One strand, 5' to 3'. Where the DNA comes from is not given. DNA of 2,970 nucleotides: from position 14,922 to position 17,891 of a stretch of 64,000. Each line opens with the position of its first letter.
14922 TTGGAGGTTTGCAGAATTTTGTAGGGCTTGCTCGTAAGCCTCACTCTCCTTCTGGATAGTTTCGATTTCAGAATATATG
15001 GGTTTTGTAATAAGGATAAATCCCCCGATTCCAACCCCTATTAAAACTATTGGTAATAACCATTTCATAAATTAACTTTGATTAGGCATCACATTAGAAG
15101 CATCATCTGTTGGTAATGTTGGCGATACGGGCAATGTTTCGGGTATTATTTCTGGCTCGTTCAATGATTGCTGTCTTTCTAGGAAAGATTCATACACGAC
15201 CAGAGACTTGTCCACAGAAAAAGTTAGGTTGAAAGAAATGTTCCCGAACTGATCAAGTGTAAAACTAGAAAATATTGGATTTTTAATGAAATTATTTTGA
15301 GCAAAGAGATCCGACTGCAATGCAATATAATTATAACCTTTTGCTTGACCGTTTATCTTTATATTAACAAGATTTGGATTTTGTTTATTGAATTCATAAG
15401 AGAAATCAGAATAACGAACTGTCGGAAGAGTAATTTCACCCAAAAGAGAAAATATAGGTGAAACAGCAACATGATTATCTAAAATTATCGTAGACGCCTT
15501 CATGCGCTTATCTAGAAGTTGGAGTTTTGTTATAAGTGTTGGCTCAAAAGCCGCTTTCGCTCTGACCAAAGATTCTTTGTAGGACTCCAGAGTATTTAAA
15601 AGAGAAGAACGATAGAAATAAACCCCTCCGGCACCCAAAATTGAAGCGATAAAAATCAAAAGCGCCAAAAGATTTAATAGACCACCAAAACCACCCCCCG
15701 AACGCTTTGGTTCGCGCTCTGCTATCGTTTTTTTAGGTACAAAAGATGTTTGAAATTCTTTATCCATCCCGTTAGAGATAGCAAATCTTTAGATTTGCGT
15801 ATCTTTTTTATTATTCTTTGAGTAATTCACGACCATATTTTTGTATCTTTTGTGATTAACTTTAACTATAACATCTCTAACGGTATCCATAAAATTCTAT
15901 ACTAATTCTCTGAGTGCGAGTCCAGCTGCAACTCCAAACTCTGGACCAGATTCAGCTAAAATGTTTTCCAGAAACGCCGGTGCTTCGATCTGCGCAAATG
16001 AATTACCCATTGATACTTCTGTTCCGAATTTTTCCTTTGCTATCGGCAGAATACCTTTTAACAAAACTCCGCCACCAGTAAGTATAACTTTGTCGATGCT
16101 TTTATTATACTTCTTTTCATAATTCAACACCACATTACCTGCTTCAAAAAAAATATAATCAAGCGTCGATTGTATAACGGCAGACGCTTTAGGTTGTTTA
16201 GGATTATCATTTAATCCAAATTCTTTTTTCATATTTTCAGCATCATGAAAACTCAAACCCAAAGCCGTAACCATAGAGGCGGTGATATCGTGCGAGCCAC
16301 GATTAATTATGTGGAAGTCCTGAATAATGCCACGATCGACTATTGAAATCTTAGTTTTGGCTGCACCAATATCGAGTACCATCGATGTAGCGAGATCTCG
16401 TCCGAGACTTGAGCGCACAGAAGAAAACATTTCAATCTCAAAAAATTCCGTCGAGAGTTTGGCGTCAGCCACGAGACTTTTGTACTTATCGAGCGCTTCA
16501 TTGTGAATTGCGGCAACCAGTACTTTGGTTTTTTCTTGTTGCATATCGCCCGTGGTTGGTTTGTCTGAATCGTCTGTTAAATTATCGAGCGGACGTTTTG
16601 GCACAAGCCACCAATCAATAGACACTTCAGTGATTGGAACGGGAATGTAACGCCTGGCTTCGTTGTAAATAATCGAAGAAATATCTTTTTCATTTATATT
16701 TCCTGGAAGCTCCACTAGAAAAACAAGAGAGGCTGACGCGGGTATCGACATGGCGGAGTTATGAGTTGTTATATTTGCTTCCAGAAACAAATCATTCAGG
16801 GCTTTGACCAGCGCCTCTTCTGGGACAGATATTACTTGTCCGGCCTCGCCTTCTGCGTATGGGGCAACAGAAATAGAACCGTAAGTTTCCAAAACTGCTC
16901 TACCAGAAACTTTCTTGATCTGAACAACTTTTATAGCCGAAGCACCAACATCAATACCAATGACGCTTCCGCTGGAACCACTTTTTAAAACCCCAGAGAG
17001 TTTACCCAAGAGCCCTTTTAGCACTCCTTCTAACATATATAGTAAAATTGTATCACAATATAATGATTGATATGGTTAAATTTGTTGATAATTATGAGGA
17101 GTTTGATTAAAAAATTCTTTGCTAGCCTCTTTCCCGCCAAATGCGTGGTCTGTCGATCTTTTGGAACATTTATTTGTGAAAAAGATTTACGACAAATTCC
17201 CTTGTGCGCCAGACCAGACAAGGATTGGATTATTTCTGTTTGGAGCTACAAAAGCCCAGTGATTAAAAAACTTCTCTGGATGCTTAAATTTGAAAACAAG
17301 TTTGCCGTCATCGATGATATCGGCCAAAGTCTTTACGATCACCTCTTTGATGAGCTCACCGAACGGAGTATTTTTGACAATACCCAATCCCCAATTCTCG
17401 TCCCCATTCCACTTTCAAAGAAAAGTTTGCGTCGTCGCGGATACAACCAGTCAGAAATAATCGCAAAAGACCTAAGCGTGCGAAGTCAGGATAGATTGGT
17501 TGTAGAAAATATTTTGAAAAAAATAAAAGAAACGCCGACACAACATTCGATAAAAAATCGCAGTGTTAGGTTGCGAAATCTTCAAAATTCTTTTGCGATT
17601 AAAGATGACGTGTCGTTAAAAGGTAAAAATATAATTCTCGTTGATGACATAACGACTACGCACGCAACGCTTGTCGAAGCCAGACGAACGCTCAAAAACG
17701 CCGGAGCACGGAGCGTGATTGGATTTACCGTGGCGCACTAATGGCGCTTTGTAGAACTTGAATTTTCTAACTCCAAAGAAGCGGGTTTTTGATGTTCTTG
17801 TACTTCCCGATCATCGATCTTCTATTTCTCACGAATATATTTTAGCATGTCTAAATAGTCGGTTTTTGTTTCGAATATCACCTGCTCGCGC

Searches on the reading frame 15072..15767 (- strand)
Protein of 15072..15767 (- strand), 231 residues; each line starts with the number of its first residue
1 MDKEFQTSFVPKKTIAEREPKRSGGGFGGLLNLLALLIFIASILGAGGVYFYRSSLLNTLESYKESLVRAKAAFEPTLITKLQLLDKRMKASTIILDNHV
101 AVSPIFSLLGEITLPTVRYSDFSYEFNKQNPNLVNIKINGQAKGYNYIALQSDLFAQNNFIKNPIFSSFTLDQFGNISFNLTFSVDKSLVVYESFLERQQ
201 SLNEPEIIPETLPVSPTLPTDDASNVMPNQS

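Call 12: search_protein_families(library=pfam, proteins=[window:15072-15767:-])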
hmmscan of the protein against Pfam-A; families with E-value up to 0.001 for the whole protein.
window:15072-15767:- (231 aa): 0 families

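Call 69: find_encoding_contigs(protein=window:15072-15767:-, flank=1500, max_places=10)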
Protein window:15072-15767:- (231 aa): 5 contigs read that carry it; 3 places shown.
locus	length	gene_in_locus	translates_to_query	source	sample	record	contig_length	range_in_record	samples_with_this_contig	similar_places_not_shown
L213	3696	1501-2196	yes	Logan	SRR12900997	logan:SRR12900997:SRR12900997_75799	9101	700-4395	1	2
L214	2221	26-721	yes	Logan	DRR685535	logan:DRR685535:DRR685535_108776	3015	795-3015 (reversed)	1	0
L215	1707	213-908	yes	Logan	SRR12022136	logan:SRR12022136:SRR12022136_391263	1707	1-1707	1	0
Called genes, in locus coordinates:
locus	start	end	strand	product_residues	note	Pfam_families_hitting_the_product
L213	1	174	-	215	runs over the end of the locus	PF00156:Pribosyltran (weak)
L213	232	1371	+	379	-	PF11104:PilM_2, PF14450:FtsA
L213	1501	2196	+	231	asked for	-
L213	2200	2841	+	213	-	PF04350:PilO (faint)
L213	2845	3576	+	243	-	-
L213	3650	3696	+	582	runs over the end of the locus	PF05157:MshEN, PF13191:AAA_16 (faint), PF00437:T2SSE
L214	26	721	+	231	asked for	-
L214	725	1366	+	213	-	PF04350:PilO (faint)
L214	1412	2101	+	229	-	-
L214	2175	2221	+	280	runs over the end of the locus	?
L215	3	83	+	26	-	?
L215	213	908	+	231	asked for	-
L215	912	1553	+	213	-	PF04350:PilO (faint)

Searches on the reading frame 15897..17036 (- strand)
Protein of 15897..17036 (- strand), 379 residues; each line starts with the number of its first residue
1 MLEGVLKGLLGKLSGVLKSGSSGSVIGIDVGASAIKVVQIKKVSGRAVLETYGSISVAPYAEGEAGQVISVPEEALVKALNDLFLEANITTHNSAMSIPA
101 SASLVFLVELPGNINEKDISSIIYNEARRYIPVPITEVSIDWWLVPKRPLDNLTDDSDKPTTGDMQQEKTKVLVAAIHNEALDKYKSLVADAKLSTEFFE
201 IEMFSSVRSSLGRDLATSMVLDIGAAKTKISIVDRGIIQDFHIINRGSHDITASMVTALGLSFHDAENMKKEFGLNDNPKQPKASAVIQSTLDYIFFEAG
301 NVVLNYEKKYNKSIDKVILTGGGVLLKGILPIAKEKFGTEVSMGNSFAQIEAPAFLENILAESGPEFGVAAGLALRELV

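Call 12: search_protein_families(library=pfam, proteins=[window:15897-17036:-])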
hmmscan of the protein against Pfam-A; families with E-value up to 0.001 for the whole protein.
window:15897-17036:- (379 aa): 2 families
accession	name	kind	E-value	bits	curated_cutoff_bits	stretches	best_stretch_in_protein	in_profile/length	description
PF11104.14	PilM_2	-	1.5e-32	113.3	27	1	27-377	1-339/340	Type IV pilus assembly protein PilM;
PF14450.12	FtsA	-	1.7e-14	54.7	31.8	1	219-355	1-122/127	Cell division protein FtsA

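Call 17: find_related_loci(query=window:15897-17036:-, collection=genome_contigs, flank=10000)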
Query window:15897-17036:- (379 aa) in genome_contigs; peptide patterns used: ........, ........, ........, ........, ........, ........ (x = any residue, [..] = any of these).
236 stretches matched a pattern; 91 encode a relative of the query (tblastn E <= 1e-3); the best 80 are kept; 80 distinct loci.
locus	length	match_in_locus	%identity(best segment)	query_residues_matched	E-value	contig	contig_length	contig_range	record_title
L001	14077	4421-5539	65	6-378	1e-166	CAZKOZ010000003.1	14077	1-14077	MAG TPA_asm: uncultured Candidatus Saccharibacteria bacterium isolate SRP344714_co1_390 genome assembly, contig: NODE_78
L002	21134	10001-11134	74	1-378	0e+0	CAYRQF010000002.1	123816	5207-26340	MAG TPA_asm: uncultured Candidatus Saccharibacteria bacterium isolate SRP286056_co2_43 genome assembly, contig: NODE_119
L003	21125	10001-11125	47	1-378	2e-120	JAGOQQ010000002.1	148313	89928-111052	MAG: Candidatus Paceibacterota bacterium isolate Gw_Bodden_bin_112 Gw_Bodden_129_length_148313_cov_18.016985, whole geno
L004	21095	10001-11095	49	13-378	5e-117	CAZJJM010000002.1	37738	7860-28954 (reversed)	MAG TPA_asm: uncultured Candidatus Saccharibacteria bacterium isolate SRP286056_co2_346 genome assembly, contig: NODE_14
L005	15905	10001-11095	48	13-378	2e-116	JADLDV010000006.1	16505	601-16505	MAG: Candidatus Nomurabacteria bacterium isolate SJ288 c_000000213339, whole genome shotgun sequence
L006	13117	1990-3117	45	1-378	8e-113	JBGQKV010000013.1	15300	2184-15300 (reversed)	MAG: Candidatus Paceibacteria bacterium isolate OBJ2_061818_050_53 k141_1532961_length_15300_cov_8.0651, whole genome sh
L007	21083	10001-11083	48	13-378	2e-111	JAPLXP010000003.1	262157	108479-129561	MAG: Candidatus Nomurabacteria bacterium isolate LacPavin_0818_WC45_MAG_37_43 LacPavin_0818_WC45_scaffold_150134, whole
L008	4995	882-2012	45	2-378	5e-109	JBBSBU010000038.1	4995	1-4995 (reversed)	MAG: Candidatus Paceibacteria bacterium isolate La6_metabat2.185 La6_metabat2.185_K_2330731_L_4995_cov_6.9728, whole gen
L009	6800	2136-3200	48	24-378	1e-108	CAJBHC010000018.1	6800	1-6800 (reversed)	uncultured bacterium isolate Loc090907-5m_bin-188 genome assembly, contig: bin-188:18/99, whole genome shotgun sequence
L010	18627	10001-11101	47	2-378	1e-108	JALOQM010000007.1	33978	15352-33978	MAG: Candidatus Paceibacterota bacterium isolate Prado155 scaffold_1295, whole genome shotgun sequence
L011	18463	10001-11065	48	24-378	1e-107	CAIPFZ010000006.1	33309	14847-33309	uncultured bacterium isolate Loclat_bin-19408 genome assembly, contig: bin-19408:06/77, whole genome shotgun sequence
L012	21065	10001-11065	48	24-378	3e-107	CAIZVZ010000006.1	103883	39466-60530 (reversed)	uncultured bacterium isolate Loc080925-6m_bin-1435 genome assembly, contig: bin-1435:06/21, whole genome shotgun sequenc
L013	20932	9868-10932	48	24-378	7e-107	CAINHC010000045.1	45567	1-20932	uncultured bacterium isolate AM-lipid-01-D7_bin-0575 genome assembly, contig: bin-0575:45/52, whole genome shotgun seque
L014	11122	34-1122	47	9-378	5e-106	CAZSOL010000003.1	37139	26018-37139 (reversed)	MAG TPA_asm: uncultured Candidatus Saccharibacteria bacterium isolate SRP329715_co2_59 genome assembly, contig: NODE_235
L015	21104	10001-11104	46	13-378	1e-105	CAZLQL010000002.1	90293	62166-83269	MAG TPA_asm: uncultured Candidatus Saccharibacteria bacterium isolate SRP219642_co4_43 genome assembly, contig: NODE_317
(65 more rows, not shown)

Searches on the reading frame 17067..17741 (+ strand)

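Call 13: search_protein_families(library=pfam, proteins=[window:17067-17741:+])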
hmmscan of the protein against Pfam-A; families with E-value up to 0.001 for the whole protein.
window:17067-17741:+ (224 aa): 1 family
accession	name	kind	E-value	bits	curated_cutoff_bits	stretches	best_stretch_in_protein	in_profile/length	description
PF00156.33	Pribosyltran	-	1.9e-06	27.7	26.3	1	128-219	43-120/158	Phosphoribosyl transferase domain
